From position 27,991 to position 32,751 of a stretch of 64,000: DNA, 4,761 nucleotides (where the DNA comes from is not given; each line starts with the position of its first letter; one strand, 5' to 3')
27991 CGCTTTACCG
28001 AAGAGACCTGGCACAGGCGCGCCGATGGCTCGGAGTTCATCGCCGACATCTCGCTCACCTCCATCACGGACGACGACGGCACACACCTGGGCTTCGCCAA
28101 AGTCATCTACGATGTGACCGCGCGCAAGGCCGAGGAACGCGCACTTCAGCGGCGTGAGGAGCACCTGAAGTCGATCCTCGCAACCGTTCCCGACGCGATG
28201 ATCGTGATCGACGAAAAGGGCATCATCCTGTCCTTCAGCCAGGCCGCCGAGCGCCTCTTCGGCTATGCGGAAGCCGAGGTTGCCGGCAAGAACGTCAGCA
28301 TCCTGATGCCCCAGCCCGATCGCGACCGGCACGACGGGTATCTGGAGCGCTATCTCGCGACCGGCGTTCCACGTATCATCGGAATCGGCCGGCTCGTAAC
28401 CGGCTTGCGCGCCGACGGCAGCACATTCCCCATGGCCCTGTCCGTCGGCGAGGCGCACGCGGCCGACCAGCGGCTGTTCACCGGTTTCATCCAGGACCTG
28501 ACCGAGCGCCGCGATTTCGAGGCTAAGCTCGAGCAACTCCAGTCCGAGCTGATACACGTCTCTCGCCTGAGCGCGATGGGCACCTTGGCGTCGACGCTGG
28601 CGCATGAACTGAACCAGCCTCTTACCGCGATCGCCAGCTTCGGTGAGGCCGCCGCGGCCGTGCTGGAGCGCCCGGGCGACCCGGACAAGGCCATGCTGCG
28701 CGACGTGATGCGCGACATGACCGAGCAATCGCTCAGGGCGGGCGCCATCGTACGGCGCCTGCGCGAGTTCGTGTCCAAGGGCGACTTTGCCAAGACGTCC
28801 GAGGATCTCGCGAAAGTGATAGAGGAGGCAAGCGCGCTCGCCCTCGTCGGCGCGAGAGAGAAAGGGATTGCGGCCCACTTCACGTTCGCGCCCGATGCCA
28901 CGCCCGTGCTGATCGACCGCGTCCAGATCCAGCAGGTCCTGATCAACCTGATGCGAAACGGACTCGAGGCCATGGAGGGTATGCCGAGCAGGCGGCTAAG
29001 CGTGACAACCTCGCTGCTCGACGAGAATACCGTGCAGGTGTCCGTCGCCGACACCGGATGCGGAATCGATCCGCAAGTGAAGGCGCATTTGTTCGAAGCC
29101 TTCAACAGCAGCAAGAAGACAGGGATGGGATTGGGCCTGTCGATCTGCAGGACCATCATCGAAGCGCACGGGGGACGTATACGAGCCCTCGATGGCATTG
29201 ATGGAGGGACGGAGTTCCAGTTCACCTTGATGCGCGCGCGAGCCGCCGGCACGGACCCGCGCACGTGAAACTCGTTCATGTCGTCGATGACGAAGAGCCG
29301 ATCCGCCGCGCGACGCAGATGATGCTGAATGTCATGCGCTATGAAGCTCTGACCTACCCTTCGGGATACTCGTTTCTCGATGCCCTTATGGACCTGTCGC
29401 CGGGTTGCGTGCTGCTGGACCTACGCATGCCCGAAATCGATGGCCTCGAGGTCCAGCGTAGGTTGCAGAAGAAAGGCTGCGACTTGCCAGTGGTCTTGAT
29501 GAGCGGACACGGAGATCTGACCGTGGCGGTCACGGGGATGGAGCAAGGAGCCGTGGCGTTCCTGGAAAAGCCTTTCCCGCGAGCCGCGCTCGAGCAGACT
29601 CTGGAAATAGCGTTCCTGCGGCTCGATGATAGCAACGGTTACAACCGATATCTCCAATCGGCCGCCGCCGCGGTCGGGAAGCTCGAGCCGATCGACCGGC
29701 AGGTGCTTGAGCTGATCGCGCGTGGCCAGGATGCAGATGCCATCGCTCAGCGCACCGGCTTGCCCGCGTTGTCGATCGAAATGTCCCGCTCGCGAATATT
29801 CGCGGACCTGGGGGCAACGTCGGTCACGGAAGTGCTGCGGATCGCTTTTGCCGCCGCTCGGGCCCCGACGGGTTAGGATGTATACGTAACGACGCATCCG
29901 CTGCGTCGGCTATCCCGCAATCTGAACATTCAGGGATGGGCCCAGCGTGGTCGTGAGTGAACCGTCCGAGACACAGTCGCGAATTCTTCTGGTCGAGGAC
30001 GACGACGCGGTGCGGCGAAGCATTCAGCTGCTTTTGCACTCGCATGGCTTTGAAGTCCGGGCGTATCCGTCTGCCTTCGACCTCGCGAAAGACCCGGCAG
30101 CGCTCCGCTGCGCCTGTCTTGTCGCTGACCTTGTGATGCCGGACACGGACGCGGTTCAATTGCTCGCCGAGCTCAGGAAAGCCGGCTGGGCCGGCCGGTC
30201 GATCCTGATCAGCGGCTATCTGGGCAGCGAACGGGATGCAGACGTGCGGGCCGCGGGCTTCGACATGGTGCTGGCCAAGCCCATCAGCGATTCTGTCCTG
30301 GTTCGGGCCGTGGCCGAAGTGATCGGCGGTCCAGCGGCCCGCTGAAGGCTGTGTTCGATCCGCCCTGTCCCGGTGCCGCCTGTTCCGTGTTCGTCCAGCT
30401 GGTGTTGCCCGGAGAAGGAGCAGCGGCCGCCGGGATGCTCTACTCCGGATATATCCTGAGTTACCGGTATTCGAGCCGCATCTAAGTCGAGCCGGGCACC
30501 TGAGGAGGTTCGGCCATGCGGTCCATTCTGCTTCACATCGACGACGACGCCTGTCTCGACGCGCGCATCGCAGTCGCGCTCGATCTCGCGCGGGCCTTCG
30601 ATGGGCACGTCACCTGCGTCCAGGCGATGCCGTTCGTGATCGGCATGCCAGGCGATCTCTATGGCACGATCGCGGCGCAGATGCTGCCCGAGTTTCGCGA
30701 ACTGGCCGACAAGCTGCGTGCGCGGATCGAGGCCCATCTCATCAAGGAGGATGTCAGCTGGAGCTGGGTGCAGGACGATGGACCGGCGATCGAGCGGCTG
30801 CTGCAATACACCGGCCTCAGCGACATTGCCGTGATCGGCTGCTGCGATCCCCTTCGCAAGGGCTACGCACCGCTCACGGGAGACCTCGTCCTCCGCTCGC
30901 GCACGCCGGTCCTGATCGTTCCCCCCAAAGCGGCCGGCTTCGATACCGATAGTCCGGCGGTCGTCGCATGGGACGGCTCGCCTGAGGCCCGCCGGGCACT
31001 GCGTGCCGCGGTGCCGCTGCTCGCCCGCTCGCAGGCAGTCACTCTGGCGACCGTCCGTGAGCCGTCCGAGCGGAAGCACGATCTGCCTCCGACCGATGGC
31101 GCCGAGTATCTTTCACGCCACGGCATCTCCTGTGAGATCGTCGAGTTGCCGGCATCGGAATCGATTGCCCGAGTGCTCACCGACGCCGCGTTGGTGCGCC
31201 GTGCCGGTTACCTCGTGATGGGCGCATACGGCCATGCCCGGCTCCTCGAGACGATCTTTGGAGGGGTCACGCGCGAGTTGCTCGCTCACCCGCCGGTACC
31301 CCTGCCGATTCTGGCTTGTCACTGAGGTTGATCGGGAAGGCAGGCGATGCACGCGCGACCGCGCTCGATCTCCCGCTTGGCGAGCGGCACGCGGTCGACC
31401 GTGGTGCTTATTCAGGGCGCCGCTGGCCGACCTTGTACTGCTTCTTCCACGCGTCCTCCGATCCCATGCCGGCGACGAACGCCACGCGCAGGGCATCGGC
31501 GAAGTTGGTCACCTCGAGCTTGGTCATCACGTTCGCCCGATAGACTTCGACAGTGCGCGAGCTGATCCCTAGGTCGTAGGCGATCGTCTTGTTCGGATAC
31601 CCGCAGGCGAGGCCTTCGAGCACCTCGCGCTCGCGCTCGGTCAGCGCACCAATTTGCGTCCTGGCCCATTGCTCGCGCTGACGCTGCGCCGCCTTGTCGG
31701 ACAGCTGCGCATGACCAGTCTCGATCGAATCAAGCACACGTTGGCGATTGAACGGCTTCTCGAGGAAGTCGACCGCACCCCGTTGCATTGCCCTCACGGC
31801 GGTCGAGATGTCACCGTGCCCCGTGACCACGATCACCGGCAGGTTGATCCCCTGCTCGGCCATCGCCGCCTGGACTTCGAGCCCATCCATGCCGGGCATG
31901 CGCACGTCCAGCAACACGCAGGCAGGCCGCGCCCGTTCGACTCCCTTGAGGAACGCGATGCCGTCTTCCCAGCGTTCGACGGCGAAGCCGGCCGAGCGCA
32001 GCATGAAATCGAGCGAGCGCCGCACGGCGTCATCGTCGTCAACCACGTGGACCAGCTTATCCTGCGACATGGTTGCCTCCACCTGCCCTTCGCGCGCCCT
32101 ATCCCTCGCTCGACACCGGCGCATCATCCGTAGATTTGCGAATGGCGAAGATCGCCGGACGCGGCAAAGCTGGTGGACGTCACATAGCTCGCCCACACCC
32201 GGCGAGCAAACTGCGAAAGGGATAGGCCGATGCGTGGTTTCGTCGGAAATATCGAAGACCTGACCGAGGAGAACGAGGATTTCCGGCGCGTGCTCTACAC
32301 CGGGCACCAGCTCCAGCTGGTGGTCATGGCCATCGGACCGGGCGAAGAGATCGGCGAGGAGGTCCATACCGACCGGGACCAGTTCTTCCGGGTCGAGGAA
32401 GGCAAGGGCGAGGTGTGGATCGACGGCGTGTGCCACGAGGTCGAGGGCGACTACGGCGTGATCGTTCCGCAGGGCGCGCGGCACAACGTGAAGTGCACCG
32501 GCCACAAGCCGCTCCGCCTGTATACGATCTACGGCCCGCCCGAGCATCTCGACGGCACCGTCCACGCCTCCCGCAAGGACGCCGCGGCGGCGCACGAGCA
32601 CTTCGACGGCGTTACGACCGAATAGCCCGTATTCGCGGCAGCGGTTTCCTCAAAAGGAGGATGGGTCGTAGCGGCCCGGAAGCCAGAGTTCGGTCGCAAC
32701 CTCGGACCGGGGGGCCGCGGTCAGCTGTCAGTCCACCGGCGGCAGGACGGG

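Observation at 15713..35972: Twelve copies of an 18-bp non-palindromic box (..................), all intergenic, all on the + strand, confined to the stress block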

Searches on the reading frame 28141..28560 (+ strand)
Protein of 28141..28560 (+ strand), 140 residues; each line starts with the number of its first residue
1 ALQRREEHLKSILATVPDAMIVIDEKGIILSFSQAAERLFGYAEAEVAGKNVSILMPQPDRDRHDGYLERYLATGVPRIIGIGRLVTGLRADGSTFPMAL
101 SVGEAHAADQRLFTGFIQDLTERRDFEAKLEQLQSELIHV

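Call 47: search_solved_structures(query=window:28141-28560:+, max_evalue=1e-20, show_alignments=1)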
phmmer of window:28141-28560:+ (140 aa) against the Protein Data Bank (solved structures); distinct sequences matched with E-value up to 1e-20: 7.
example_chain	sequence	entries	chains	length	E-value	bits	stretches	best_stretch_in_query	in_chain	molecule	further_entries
8js5_A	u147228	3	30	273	3.5e-53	182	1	1-138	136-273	Sensor protein FixL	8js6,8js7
1dp6_A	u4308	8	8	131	2e-49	169.9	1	5-134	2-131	FIXL PROTEIN | SENSOR PROTEIN FIXL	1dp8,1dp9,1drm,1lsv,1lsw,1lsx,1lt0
1y28_A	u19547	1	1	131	1.4e-48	167.1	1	5-134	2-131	Sensor protein fixL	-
2cmn_A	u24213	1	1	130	2.2e-48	166.5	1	5-134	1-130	SENSOR PROTEIN FIXL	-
1xj4_A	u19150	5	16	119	3.2e-44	153.1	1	15-133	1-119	Sensor protein fixL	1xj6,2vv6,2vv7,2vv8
1d06_A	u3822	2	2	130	5.8e-43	149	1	3-121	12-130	nitrogen fixation regulatory protein fixL | FIXL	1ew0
1xj2_A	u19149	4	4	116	4e-42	146.3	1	18-133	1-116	Sensor protein fixL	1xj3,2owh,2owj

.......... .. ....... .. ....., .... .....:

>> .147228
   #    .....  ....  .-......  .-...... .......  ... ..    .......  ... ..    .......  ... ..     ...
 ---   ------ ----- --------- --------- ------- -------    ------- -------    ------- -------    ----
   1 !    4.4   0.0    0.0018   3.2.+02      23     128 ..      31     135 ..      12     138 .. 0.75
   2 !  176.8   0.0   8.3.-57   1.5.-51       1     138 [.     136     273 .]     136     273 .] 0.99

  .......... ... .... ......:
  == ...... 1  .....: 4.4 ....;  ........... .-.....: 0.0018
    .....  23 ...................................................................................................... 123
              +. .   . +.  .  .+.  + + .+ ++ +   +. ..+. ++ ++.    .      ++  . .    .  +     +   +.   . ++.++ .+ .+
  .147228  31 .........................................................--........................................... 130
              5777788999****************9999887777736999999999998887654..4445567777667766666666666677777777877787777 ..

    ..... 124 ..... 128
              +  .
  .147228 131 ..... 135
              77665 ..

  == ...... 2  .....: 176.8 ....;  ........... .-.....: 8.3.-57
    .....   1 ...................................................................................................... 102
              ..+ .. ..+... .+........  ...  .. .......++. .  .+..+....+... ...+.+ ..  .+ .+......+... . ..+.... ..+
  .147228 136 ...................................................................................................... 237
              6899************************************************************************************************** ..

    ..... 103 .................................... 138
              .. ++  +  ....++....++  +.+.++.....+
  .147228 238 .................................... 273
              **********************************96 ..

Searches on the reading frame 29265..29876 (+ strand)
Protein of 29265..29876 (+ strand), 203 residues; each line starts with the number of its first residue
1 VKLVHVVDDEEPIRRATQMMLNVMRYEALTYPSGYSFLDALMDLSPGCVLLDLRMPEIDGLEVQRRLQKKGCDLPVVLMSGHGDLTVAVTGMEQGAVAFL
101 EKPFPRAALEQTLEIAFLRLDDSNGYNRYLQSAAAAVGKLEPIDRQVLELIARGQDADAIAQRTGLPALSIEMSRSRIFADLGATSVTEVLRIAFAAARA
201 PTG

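Call 7: search_protein_families(library=pfam, proteins=[window:29265-29876:+], max_evalue=0.001)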
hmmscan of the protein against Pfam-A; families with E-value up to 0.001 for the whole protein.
window:29265-29876:+ (203 aa): 2 families
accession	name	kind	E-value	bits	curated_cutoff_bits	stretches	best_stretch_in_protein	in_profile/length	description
PF00072.30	Response_reg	-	9.1e-25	87.4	30.2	1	4-113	1-110/111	Response regulator receiver domain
PF00196.25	GerE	-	2.8e-05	24.1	23.5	1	145-194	8-57/57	Bacterial regulatory proteins, luxR family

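Call 19: search_solved_structures(query=window:29265-29876:+, max_evalue=1e-8)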
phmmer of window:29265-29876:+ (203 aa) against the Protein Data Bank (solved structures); distinct sequences matched with E-value up to 1e-8: 57.
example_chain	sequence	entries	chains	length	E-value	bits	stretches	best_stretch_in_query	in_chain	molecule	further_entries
5xso_A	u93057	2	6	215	7.5e-33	117.1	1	4-198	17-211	Response regulator FixJ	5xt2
1yio_A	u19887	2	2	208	8.1e-23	84.4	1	4-192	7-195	response regulatory protein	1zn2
1d5w_A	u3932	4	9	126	3.7e-22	82.2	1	4-116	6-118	TRANSCRIPTIONAL REGULATORY PROTEIN FIXJ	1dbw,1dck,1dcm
5tqj_A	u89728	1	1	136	3.4e-17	66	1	4-108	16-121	Response regulator receiver protein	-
1l5y_A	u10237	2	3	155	4.7e-17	65.6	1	4-117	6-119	C4-DICARBOXYLATE TRANSPORT TRANSCRIPTIONAL REGULATORY PROTEIN DCTD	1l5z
1qkk_A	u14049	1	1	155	5.1e-17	65.5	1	4-116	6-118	C4-DICARBOXYLATE TRANSPORT TRANSCRIPTIONAL REGULATORY PROTEIN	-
1dc7_A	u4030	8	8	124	6.1e-16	62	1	3-105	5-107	NITROGEN REGULATION PROTEIN | NITROGEN REGULATION PROTEIN NR(I) | NTRC RECEIVER DOMAIN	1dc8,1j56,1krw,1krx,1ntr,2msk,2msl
3eq2_A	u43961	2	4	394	4.4e-15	59.2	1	6-136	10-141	Probable two-component response regulator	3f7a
4d6x_A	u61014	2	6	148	3e-14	56.4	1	5-121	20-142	BACTERIAL REGULATORY, FIS FAMILY PROTEIN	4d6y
1nxo_A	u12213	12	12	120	3.8e-14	56.1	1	1-114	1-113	DNA-binding response regulator | Response regulator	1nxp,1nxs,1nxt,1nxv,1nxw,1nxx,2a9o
5ep0_A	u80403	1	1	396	4.5e-14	55.9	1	5-133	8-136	Putative repressor protein luxO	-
6eb7_A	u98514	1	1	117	1.3e-13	54.4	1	4-114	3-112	DNA-binding response regulator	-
6ifh_A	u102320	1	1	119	1.8e-13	53.9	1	1-109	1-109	Sporulation initiation phosphotransferase F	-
8fk2_A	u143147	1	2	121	1.8e-13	53.9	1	1-110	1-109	Putative response regulator CovR VicR-like protein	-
5m7n_A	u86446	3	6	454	3.5e-13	53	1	5-116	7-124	Nitrogen assimilation regulatory protein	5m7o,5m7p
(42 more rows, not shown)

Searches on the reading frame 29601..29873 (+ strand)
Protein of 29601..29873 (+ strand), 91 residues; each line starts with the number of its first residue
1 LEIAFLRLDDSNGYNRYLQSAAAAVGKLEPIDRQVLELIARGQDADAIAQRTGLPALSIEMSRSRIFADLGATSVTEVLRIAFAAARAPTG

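Call 45: search_solved_structures(query=window:29601-29873:+, max_evalue=10, show_alignments=3)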
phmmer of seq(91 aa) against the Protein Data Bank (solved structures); distinct sequences matched with E-value up to 10: 7.
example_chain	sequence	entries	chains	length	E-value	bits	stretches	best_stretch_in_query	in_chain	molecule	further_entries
8vd6_A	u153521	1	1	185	4.9e-05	27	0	28-56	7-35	CAP REPEAT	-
5xso_A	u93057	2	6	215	0.00014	25.5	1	17-86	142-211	Response regulator FixJ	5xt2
1x3u_A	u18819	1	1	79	0.011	19.5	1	24-89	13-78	Transcriptional regulatory protein fixJ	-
8a5r_AAA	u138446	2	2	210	0.067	17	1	19-85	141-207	Light-activated DNA-binding protein EL222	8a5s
3p7n_A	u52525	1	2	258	0.13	16.1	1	19-85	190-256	Sensor histidine kinase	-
2jpc_A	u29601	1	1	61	0.4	14.5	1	32-82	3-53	SsrB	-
1je8_A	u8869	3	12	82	1.3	12.9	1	23-61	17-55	Nitrate/Nitrite Response Regulator Protein NARL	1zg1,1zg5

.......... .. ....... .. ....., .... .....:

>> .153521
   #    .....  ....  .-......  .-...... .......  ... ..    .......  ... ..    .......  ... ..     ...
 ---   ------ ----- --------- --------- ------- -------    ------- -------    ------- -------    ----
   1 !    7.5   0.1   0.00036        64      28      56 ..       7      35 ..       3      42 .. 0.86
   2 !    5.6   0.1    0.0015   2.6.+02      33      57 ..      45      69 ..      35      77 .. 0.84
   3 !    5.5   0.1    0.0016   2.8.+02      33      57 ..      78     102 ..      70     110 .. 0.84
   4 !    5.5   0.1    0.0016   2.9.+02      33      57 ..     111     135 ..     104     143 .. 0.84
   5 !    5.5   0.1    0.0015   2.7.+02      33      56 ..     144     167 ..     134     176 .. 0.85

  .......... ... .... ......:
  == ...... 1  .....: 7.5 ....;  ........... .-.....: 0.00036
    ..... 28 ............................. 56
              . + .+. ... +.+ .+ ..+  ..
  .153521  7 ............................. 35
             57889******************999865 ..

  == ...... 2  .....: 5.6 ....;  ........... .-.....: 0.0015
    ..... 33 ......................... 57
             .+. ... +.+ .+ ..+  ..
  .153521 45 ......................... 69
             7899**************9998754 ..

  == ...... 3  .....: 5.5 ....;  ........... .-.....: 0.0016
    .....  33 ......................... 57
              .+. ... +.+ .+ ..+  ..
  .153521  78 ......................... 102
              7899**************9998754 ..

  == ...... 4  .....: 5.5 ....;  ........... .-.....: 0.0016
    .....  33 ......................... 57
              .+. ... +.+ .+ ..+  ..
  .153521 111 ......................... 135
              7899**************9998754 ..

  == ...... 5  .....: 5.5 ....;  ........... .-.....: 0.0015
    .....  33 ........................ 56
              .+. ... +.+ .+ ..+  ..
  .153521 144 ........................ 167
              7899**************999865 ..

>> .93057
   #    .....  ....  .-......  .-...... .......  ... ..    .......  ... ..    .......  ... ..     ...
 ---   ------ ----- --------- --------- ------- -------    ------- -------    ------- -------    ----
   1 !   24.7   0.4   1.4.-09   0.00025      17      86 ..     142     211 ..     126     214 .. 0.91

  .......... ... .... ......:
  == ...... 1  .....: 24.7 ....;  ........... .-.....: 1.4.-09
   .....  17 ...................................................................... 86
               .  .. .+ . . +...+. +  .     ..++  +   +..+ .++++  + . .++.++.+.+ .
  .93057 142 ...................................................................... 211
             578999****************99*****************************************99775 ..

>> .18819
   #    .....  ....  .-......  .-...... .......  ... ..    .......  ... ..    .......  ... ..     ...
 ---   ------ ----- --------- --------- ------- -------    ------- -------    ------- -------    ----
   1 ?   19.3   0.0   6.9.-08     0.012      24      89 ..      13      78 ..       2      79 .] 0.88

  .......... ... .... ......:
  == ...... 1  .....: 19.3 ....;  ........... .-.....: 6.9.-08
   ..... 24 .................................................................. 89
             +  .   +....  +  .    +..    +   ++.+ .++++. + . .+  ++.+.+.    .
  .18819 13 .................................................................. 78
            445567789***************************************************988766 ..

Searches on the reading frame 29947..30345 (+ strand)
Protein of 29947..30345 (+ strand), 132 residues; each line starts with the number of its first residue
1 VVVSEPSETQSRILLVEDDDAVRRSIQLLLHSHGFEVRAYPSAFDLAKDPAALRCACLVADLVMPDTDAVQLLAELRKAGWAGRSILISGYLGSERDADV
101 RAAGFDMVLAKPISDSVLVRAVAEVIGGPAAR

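Call 7: search_protein_families(library=pfam, proteins=[window:29947-30345:+], max_evalue=0.001)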
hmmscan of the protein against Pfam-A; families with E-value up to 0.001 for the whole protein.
window:29947-30345:+ (132 aa): 1 family
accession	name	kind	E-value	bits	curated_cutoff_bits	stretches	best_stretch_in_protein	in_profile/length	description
PF00072.30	Response_reg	-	8.3e-14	52.1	30.2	1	13-122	1-110/111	Response regulator receiver domain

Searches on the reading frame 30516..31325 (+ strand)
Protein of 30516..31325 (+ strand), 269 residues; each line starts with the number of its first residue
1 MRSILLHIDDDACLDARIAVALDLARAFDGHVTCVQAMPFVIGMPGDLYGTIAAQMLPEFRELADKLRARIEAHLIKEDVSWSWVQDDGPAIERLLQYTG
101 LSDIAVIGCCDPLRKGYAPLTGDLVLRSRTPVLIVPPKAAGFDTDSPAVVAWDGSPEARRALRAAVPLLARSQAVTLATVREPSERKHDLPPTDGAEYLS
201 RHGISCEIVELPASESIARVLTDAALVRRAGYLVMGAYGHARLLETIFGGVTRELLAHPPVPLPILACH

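Call 7: search_protein_families(library=pfam, proteins=[window:30516-31325:+], max_evalue=0.001)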
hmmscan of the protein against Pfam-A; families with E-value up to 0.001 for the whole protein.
window:30516-31325:+ (269 aa): 1 family
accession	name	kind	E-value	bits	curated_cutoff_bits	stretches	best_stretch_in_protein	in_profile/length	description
PF00582.32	Usp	-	8.1e-12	46.3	24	1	149-263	6-137/141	Universal stress protein family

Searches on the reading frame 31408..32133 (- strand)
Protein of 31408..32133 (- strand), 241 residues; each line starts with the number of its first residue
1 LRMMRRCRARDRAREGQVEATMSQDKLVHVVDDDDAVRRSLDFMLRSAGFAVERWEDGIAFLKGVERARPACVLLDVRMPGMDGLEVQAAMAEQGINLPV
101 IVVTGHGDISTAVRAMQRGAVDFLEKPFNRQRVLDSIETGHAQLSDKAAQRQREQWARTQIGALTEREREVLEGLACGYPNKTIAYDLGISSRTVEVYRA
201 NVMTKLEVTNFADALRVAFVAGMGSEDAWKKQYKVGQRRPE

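Call 20: search_solved_structures(query=window:31408-32133:-, max_evalue=1e-8)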
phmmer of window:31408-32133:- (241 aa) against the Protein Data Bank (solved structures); distinct sequences matched with E-value up to 1e-8: 141 (the best 60 are shown).
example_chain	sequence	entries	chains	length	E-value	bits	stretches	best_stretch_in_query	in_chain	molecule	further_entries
5xso_A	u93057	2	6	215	5e-51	176.6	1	22-223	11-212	Response regulator FixJ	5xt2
1yio_A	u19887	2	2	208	8.3e-42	146.5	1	26-216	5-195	response regulatory protein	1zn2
1d5w_A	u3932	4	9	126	7.2e-29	104.2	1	24-141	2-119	TRANSCRIPTIONAL REGULATORY PROTEIN FIXJ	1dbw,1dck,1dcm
1l5y_A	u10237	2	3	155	9.2e-21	77.7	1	28-139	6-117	C4-DICARBOXYLATE TRANSPORT TRANSCRIPTIONAL REGULATORY PROTEIN DCTD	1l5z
1qkk_A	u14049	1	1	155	9.5e-21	77.6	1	28-139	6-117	C4-DICARBOXYLATE TRANSPORT TRANSCRIPTIONAL REGULATORY PROTEIN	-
1dc7_A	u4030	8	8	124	1.7e-20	76.8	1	26-138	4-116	NITROGEN REGULATION PROTEIN | NITROGEN REGULATION PROTEIN NR(I) | NTRC RECEIVER DOMAIN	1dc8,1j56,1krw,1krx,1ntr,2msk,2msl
5tqj_A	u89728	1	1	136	1.8e-18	70.2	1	27-130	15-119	Response regulator receiver protein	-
3t6k_A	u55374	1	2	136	1e-16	64.5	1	29-137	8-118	Response regulator receiver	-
9xzo_A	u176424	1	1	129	1.7e-16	63.7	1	29-137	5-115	De novo protein M1X0B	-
3eq2_A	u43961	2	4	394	5.4e-16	62.1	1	29-163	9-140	Probable two-component response regulator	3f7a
1x3u_A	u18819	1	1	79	7.7e-16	61.6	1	158-224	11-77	Transcriptional regulatory protein fixJ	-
3dzd_A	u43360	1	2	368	8.7e-16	61.4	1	27-153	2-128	Transcriptional regulator (NtrC family)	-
1zit_A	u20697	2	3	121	1.2e-15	60.9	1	26-138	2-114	transcriptional regulator (NtrC family)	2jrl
1zy2_A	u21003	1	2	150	1.2e-15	60.9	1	28-163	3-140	transcriptional regulator NtrC1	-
4d6x_A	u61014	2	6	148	2.5e-15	59.9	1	22-135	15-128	BACTERIAL REGULATORY, FIS FAMILY PROTEIN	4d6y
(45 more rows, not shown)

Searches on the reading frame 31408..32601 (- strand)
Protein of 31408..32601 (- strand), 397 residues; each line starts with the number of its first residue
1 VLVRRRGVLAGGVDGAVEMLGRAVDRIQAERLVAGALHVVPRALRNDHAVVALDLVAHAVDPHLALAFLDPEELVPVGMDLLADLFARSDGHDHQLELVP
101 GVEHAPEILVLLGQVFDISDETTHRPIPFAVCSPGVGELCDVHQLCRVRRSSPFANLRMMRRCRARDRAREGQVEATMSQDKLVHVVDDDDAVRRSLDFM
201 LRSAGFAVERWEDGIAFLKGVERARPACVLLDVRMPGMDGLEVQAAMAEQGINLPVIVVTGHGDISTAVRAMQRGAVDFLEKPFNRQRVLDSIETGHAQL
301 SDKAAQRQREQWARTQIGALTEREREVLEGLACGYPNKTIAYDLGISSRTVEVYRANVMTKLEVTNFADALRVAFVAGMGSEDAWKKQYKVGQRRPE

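Call 7: search_protein_families(library=pfam, proteins=[window:31408-32601:-], max_evalue=0.001)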
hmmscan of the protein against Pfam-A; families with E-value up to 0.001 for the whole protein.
window:31408-32601:- (397 aa): 3 families
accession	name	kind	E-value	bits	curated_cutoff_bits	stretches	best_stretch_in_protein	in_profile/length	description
PF00072.30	Response_reg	-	6.6e-30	104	30.2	1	184-293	1-110/111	Response regulator receiver domain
PF00196.25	GerE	-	5.4e-20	71.2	23.5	1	320-374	3-57/57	Bacterial regulatory proteins, luxR family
PF08281.18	Sigma70_r4_2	-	1.2e-05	25.3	25.7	1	312-361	3-53/54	Sigma-70, region 4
